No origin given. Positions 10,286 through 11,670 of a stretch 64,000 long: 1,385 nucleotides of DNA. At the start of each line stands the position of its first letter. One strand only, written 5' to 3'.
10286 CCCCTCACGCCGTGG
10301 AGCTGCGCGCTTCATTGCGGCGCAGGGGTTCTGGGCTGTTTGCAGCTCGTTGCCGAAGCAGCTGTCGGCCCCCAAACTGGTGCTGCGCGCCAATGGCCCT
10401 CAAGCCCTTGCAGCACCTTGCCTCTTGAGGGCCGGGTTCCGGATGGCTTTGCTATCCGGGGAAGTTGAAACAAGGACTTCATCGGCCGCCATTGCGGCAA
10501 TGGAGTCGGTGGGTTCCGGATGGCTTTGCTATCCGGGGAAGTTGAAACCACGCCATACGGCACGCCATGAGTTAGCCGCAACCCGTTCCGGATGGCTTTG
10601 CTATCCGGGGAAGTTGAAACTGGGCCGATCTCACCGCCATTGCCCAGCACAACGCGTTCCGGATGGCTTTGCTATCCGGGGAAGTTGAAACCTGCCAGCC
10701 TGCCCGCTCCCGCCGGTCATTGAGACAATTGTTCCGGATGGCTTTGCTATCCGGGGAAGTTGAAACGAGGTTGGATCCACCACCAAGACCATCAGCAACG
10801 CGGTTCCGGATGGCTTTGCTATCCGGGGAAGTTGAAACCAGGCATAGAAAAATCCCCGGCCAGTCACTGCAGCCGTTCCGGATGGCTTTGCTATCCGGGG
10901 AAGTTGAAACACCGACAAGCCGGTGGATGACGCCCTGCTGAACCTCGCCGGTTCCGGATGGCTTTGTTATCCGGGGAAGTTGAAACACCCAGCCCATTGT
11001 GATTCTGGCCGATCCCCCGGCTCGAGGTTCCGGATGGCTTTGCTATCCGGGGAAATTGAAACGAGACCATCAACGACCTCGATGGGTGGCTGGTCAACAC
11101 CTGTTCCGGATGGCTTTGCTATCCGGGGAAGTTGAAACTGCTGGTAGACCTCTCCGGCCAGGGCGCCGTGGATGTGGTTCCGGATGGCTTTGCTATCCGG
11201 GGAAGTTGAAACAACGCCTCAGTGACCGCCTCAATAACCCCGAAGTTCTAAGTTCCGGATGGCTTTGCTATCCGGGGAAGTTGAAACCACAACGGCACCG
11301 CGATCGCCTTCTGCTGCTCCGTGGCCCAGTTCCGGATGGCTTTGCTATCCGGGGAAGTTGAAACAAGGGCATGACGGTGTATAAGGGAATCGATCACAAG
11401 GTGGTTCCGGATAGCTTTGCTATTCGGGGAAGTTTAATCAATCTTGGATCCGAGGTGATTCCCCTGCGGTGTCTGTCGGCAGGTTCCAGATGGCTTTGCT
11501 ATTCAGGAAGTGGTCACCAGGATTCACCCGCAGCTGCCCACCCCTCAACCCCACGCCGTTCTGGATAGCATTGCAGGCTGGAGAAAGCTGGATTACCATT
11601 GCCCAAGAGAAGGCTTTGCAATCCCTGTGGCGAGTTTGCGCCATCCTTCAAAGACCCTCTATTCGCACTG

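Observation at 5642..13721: Type I-G (I-U) CRISPR-Cas locus without adaptation genes, with the array inside the effector operon (cas3-csb1-csb2-[array]-csx17)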

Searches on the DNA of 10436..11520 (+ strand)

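Call 43: search_dna_similar(query=window:10436-11520:+, collection=phages, mode=distant, max_evalue=1, max_rows=20)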
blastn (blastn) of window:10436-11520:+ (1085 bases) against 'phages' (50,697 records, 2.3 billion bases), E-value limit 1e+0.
Records with a match: 14; places in all: 14; records where one place covers at least 80% of the query: 0.
Best place of each record, by identity: >=99% 13; 80-90% 1.
By first word of the organism name: Gordonia 13; Mycobacterium 1.
By host as written in the record: Gordonia rubripertincta NRRL B-16540 7; Gordonia terrae 3612 4; Gordonia terrae CAG3 2; Mycobacterium abscessus GD11 1.
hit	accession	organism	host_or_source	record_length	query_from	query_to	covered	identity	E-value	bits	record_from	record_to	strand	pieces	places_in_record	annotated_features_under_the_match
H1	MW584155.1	Mycobacterium phage prophiGD11-3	Mycobacterium abscessus GD11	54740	627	668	4%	83.3%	9e-2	46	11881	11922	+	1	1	26: DNA adenine methylase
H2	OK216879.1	Gordonia phage AnarQue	Gordonia rubripertincta NRRL B-16540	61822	343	367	2%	100.0%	3e-2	46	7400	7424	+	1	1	10: portal protein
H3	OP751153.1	Gordonia phage LittleMunchkin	Gordonia terrae CAG3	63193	343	367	2%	100.0%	3e-2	46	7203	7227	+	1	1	9: portal protein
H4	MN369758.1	Gordonia phage NHagos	Gordonia rubripertincta NRRL B-16540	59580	343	367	2%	100.0%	3e-2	46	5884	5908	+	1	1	8: portal protein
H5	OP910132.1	Gordonia phage Wooper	Gordonia rubripertincta NRRL B-16540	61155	343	367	2%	100.0%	3e-2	46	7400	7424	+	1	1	10: portal protein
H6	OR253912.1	Gordonia phage MossRose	Gordonia rubripertincta NRRL B-16540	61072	343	367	2%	100.0%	3e-2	46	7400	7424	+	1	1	10: portal protein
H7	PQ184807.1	Gordonia phage MakoManhole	Gordonia rubripertincta NRRL B-16540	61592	344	367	2%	100.0%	9e-2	45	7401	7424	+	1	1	10: portal protein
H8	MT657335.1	Gordonia phage Mariokart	Gordonia terrae 3612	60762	343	366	2%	100.0%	9e-2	45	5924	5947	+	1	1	8: portal protein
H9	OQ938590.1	Gordonia phage Sisko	Gordonia rubripertincta NRRL B-16540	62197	344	367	2%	100.0%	9e-2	45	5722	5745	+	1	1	7: portal protein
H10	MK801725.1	Gordonia phage Yago84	Gordonia terrae 3612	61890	344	367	2%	100.0%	9e-2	45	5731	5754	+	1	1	7: portal protein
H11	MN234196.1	Gordonia phage CloverMinnie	Gordonia terrae 3612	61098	344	367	2%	100.0%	9e-2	45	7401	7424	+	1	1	10: portal protein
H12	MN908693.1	Gordonia phage AnClar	Gordonia terrae 3612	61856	344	367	2%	100.0%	9e-2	45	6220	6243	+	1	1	7: portal protein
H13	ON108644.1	Gordonia phage CaiB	Gordonia rubripertincta NRRL B-16540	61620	344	367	2%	100.0%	9e-2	45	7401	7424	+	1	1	10: portal protein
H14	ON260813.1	Gordonia phage BiggityBass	Gordonia terrae CAG3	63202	344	367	2%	100.0%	9e-2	45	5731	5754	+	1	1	7: portal protein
